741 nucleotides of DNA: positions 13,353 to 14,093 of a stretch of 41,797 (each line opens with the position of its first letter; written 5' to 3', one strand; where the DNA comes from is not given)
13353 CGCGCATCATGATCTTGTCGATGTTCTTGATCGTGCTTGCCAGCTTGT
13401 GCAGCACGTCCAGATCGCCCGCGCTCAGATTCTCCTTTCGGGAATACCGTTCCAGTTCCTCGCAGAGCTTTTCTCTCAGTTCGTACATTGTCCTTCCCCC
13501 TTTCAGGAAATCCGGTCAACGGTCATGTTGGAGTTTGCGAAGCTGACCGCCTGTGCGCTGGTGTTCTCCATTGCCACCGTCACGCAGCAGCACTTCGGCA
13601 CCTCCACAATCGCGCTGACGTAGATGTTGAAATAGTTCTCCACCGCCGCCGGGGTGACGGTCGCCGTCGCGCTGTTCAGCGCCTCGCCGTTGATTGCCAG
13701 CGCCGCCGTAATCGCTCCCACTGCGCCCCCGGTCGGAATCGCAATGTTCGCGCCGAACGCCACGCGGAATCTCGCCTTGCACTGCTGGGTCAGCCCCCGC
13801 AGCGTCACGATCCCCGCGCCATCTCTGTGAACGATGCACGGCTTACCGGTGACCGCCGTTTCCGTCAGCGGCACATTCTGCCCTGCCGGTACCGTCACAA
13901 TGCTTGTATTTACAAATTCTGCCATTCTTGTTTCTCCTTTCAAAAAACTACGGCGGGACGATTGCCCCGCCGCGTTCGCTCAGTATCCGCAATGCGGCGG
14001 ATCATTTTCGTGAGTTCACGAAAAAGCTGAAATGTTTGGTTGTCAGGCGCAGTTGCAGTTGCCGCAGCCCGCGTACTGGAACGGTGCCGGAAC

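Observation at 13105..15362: attP-proximal five-gene cassette with weak spore-coat/exosporium-like features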

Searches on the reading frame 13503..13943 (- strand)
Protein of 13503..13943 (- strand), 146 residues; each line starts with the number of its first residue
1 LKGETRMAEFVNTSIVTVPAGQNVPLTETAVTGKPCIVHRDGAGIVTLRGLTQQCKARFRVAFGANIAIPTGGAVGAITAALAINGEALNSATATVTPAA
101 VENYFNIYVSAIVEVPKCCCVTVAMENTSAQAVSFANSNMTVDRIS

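Call 5: search_protein_families(library=pfam, proteins=[window:13503-13943:-], max_evalue=1)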
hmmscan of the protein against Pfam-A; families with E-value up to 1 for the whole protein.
window:13503-13943:- (146 aa): 1 family
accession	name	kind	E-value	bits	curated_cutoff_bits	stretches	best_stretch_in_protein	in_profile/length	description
PF22269.2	TagH_SH3-like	-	0.061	14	27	1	113-144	23-54/62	Teichoic acid transporter subunit TagH, SH3-like domain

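Call 6: search_protein_families(library=phrogs, proteins=[window:13503-13943:-], max_evalue=1)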
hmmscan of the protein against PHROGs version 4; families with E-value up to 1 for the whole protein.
window:13503-13943:- (146 aa): 1 family
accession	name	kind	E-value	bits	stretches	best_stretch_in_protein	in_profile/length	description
phrog_20016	-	unknown function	3.8e-56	189.7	1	7-145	1-140/141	-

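Call 11: search_dna_similar(query=window:13503-13943:-, collection=phages, mode=protein, max_rows=40)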
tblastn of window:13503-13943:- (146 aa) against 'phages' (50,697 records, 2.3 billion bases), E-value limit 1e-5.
Records with a match: 15; places in all: 15; records where one place covers at least 80% of the query: 15.
Best place of each record, by identity: 60-80% 4; <60% 11.
By first word of the organism name: Bacteriophage 11; Dulem 3; Butyrivibrio 1.
By host as written in the record: - 11; Propithecus coquereli 2; Butyrivibrio fibrisolvens DSM 3071 1; Varecia variegata 1.
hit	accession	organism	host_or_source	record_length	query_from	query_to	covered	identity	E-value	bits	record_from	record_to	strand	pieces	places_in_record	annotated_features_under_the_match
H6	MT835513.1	Bacteriophage sp.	human fecal samples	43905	2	146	99%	75.2%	2e-64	217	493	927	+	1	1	record has no annotation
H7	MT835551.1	Bacteriophage sp.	human fecal samples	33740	7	146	96%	75.0%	7e-62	210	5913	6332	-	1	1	record has no annotation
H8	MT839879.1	Bacteriophage sp.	human fecal samples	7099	7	146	96%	65.2%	3e-55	191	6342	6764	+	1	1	record has no annotation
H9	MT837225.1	Bacteriophage sp.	human fecal samples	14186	2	146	99%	62.1%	2e-54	188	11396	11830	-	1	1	record has no annotation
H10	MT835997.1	Bacteriophage sp.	human fecal samples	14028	1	144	99%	56.3%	8e-44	158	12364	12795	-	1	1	record has no annotation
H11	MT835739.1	Bacteriophage sp.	human fecal samples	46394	1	144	99%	55.6%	1e-42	155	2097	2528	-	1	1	record has no annotation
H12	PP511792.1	Dulem virus 33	Propithecus coquereli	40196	9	146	95%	57.2%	3e-46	165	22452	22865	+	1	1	hypothetical protein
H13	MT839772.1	Bacteriophage sp.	human fecal samples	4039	7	144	95%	57.2%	3e-42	154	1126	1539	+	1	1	record has no annotation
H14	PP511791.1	Dulem virus 39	Propithecus coquereli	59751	4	144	97%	55.6%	2e-43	157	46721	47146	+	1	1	hypothetical protein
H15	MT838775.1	Bacteriophage sp.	human fecal samples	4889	7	144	95%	56.5%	1e-41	152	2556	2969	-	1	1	record has no annotation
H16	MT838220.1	Bacteriophage sp.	human fecal samples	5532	4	146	98%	52.4%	3e-44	159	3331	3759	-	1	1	record has no annotation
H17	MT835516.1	Bacteriophage sp.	human fecal samples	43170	2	144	98%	52.4%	2e-40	148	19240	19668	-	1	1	record has no annotation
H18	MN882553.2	Butyrivibrio virus Ceridwen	Butyrivibrio fibrisolvens DSM 3071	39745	4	146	98%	41.6%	2e-29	117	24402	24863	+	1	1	hypothetical protein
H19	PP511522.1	Dulem virus 35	Varecia variegata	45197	1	145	99%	36.6%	8e-20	90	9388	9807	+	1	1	hypothetical protein (x2)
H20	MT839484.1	Bacteriophage sp.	human fecal samples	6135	4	145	97%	37.3%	5e-20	91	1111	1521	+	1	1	record has no annotation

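Call 12: search_protein_families(library=ncbifam, proteins=[window:13503-13943:-], max_evalue=10)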
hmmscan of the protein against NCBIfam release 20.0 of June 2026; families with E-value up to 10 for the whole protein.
window:13503-13943:- (146 aa): 0 families

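Call 13: search_protein_families(library=padloc, proteins=[window:13503-13943:-], max_evalue=10)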
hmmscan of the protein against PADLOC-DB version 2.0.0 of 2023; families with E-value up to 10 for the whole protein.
window:13503-13943:- (146 aa): 0 families

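Call 14: get_annotated_region(hit=H18, flank=12000)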
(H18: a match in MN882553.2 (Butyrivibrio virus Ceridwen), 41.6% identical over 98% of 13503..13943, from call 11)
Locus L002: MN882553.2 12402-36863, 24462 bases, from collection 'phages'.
description: Butyrivibrio virus Ceridwen, complete genome.
organism: Butyrivibrio virus Ceridwen (NCBI taxid 2696359)
taxonomy: Viruses; Duplodnaviria; Heunggongvirae; Uroviricota; Caudoviricetes
host: Butyrivibrio fibrisolvens DSM 3071; source: -; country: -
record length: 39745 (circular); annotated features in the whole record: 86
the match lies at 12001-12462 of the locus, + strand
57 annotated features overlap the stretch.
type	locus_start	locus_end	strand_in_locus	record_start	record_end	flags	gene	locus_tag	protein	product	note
CDS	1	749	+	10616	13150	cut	-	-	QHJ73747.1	putative tape measure protein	Similar to PblA in Streptococcus phage SM1 (157924.Q9F4J3_9CAUD, NP_862888.1, VOG4545), shown to be a possible tape ...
CDS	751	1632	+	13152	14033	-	-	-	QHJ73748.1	tail protein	Similar to tail structural protein in Lactococcus phage Q33 (254253.R9QNI4_9CAUD, VOG3653, AFV51073.1), Pfam phage tail ...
CDS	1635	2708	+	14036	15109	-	-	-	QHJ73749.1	endopeptidase tail protein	Similar to endopeptidase tail protein of Paenibacillus phage Harrison (YP_009193829.1) and Paenibacillus phage Vegas ...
CDS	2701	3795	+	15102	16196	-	-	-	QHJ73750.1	hypothetical protein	Hypothetical coding region with unknown function. ORF predicted by GeneMarkS-2, Glimmer3, Phanotate-v1.1.2, ...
CDS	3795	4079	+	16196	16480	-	-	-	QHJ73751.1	hypothetical protein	Hypothetical coding region with unknown function. ORF predicted by GeneMarkS-2, Glimmer3, Phanotate-v1.1.2, ...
regulatory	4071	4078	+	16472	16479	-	-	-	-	promoter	promoter predicted by PhagePromoter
CDS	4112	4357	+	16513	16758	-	-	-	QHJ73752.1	hypothetical protein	Hypothetical coding region with unknown function. ORF predicted by GeneMarkS-2, Glimmer3, Phanotate-v1.1.2, ...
repeat_region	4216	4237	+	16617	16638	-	-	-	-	-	Score 52: 20/22 (90%25) matches%2C 0 gaps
repeat_region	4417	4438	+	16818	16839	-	-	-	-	-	Score 52: 20/22 (90%25) matches%2C 0 gaps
CDS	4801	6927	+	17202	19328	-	-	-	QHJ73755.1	hypothetical protein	Hypothetical coding region with unknown function. ORF predicted by Phanotate-v1.1.2, Prodigal-v2.6.3.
CDS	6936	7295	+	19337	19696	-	-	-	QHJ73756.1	hypothetical protein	Hypothetical coding region with unknown function. ORF predicted by GeneMarkS-2, Glimmer3, Phanotate-v1.1.2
CDS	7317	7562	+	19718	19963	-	-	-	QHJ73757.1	hypothetical protein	Hypothetical coding region with unknown function. ORF predicted by GeneMarkS-2, Glimmer3, Phanotate-v1.1.2, ...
regulatory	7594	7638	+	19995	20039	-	-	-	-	terminator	Predicted by FindTerm v2.8.1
CDS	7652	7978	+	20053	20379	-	-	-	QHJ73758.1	hypothetical protein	Hypothetical coding region with unknown function. ORF predicted by Phanotate-v1.1.2, Prodigal-v2.6.3. Alternative ORF ...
CDS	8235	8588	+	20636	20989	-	-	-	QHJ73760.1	hypothetical protein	Hypothetical coding region with unknown function. ORF predicted by GeneMarkS-2, Glimmer3, Phanotate-v1.1.2, ...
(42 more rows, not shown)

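Call 15: find_homologous_proteins(query=window:13503-13943:-, max_evalue=0.001)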
Query window:13503-13943:- (146 aa): 5011 proteins with E <= 0.001 among 5106 candidates; the best 120 are listed.
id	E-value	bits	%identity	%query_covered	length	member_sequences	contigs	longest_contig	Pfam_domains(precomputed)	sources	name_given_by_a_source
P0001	9.0e-78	276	98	96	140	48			-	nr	nr:MAG TPA: hypothetical protein [Caudoviricetes sp.]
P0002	1.4e-77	276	96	96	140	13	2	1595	-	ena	-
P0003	4.4e-77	274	96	96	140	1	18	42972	-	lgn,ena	-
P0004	5.5e-77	274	95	96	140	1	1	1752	-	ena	-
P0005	5.5e-77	274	95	96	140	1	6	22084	-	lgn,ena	-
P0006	5.5e-77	274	95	96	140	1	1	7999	-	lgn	-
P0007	2.3e-75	269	94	96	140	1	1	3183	-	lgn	-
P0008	6.9e-75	267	94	96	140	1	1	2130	-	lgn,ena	-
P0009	1.2e-74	266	92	96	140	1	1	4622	-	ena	-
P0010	2.1e-74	265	93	96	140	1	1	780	-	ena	-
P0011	3.1e-74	265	93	96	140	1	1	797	-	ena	-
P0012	3.3e-74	265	93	96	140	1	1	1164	-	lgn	-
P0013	3.6e-74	265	92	96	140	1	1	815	-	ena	-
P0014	6.3e-74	264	93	96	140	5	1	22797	-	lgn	-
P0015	6.5e-74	264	93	96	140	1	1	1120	-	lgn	-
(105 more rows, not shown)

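Call 17: find_related_loci(query=window:13503-13925:-, collection=viral_contigs, flank=8000)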
Query window:13503-13925:- (140 aa) in viral_contigs; peptide patterns used: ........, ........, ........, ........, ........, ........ (x = any residue, [..] = any of these).
425 stretches matched a pattern; 409 encode a relative of the query (tblastn E <= 1e-3); the best 80 are kept; 80 distinct loci.
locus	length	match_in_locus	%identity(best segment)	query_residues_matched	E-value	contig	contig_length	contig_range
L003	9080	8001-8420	99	1-140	2e-87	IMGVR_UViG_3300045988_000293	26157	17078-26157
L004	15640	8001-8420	99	1-140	3e-87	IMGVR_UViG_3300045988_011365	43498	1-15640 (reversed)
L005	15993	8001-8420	96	1-140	9e-86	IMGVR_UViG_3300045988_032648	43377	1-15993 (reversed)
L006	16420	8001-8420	91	1-140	2e-80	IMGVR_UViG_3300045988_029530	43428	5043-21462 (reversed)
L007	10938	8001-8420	91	1-140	6e-80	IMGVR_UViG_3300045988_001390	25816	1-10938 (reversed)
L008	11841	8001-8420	90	1-140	7e-80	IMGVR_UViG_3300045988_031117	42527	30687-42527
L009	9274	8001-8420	83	1-140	5e-76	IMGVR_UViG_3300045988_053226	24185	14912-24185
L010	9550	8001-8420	85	1-140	2e-75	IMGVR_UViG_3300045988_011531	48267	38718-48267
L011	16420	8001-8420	80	1-140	8e-75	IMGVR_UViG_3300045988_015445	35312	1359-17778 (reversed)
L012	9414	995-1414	80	1-140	8e-75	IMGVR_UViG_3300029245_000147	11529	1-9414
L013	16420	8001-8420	85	1-140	9e-75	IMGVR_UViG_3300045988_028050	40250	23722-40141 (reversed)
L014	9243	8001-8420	85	1-140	1e-74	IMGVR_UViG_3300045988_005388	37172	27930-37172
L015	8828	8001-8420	81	1-140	2e-74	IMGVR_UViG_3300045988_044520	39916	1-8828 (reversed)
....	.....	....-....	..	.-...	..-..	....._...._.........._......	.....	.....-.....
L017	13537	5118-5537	84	1-140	4e-74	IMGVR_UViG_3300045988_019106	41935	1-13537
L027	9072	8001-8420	84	1-140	4e-74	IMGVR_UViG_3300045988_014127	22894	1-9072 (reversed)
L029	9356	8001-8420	84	1-140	4e-74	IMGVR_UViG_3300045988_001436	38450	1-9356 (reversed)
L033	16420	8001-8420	81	1-140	8e-74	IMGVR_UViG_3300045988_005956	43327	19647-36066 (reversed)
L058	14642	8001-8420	84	1-140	5e-73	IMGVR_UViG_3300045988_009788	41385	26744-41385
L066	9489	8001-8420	80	1-140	1e-72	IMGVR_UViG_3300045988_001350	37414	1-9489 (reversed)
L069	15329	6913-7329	82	1-139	2e-72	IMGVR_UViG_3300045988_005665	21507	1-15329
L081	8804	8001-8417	82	1-139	2e-72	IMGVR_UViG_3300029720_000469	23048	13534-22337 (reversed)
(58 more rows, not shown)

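Call 19: get_annotated_region(hit=H19, flank=9000)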
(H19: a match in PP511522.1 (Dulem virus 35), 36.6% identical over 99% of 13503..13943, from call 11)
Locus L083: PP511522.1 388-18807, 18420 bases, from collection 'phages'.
description: Dulem virus 35 isolate Duke_24FS_4, complete genome.
organism: Dulem virus 35 (NCBI taxid 3145753)
taxonomy: Viruses; Duplodnaviria; Heunggongvirae; Uroviricota; Caudoviricetes
host: Varecia variegata; source: feces; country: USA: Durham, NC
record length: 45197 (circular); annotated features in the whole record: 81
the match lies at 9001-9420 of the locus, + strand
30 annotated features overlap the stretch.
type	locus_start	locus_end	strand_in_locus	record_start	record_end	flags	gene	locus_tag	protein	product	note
CDS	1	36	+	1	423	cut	-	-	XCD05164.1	terminase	-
CDS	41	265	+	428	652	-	-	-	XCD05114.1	hypothetical protein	-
CDS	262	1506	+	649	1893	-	-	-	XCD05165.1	terminase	-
CDS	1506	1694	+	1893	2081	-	-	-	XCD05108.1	hypothetical protein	-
CDS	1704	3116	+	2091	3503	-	-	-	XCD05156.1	portal protein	-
CDS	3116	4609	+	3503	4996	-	-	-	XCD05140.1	hypothetical protein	-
CDS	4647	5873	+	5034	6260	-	-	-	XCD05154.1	minor capsid protein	-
CDS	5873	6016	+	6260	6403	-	-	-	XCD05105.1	hypothetical protein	-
CDS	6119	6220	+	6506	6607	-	-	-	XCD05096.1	hypothetical protein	-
CDS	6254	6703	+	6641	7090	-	-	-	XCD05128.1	hypothetical protein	-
CDS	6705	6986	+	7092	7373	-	-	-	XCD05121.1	hypothetical protein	-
CDS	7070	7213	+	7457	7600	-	-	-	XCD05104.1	hypothetical protein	-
CDS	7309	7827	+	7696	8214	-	-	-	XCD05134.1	hypothetical protein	-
CDS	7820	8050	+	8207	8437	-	-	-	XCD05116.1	hypothetical protein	-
CDS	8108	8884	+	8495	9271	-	-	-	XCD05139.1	hypothetical protein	-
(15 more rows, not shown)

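Call 20: get_annotated_region(hit=H14, flank=9000)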
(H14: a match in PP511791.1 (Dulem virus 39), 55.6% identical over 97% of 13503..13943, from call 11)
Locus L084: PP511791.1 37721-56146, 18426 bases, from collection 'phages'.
description: Dulem virus 39 isolate Duke_28FS_1, complete genome.
organism: Dulem virus 39 (NCBI taxid 3145757)
taxonomy: Viruses; Duplodnaviria; Heunggongvirae; Uroviricota; Caudoviricetes
host: Propithecus coquereli; source: feces; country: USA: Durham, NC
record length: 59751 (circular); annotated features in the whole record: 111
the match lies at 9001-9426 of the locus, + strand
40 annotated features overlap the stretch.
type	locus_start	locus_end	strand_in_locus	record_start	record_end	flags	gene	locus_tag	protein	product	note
CDS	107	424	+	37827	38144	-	-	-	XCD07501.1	hypothetical protein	-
CDS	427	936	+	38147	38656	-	-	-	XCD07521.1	hypothetical protein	-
CDS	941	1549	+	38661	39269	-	-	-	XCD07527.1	hypothetical protein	-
CDS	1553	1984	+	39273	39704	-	-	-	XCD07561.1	YopX protein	-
CDS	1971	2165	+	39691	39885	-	-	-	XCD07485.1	hypothetical protein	-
CDS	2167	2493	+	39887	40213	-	-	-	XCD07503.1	hypothetical protein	-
CDS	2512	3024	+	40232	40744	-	-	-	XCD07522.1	hypothetical protein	-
CDS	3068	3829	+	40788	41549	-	-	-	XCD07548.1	replisome organizer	-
CDS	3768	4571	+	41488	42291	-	-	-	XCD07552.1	replicative helicase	-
CDS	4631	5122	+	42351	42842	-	-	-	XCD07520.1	hypothetical protein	-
CDS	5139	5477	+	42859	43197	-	-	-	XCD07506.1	hypothetical protein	-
CDS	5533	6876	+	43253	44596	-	-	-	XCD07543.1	integrase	-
CDS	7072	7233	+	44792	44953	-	-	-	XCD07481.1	hypothetical protein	-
CDS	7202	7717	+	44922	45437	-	-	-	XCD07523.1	hypothetical protein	-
CDS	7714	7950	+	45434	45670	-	-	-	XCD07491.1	hypothetical protein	-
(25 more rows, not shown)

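Call 25: search_solved_structures(query=A1, max_evalue=10, show_alignments=2)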
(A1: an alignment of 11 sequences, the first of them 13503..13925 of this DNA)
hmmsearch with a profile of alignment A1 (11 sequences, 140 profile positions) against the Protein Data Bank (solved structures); distinct sequences matched with E-value up to 10: 4.
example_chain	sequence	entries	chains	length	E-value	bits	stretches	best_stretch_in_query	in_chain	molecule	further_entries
5noi_A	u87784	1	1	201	0.24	14.1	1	10-94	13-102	Roundabout homolog 2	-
3jx8_A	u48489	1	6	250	0.72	12.6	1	25-82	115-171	Putative lipoprotein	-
5ope_A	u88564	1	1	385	0.8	12.5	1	10-91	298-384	Roundabout homolog 1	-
5o5g_A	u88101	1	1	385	0.81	12.4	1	10-91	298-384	Roundabout homolog 1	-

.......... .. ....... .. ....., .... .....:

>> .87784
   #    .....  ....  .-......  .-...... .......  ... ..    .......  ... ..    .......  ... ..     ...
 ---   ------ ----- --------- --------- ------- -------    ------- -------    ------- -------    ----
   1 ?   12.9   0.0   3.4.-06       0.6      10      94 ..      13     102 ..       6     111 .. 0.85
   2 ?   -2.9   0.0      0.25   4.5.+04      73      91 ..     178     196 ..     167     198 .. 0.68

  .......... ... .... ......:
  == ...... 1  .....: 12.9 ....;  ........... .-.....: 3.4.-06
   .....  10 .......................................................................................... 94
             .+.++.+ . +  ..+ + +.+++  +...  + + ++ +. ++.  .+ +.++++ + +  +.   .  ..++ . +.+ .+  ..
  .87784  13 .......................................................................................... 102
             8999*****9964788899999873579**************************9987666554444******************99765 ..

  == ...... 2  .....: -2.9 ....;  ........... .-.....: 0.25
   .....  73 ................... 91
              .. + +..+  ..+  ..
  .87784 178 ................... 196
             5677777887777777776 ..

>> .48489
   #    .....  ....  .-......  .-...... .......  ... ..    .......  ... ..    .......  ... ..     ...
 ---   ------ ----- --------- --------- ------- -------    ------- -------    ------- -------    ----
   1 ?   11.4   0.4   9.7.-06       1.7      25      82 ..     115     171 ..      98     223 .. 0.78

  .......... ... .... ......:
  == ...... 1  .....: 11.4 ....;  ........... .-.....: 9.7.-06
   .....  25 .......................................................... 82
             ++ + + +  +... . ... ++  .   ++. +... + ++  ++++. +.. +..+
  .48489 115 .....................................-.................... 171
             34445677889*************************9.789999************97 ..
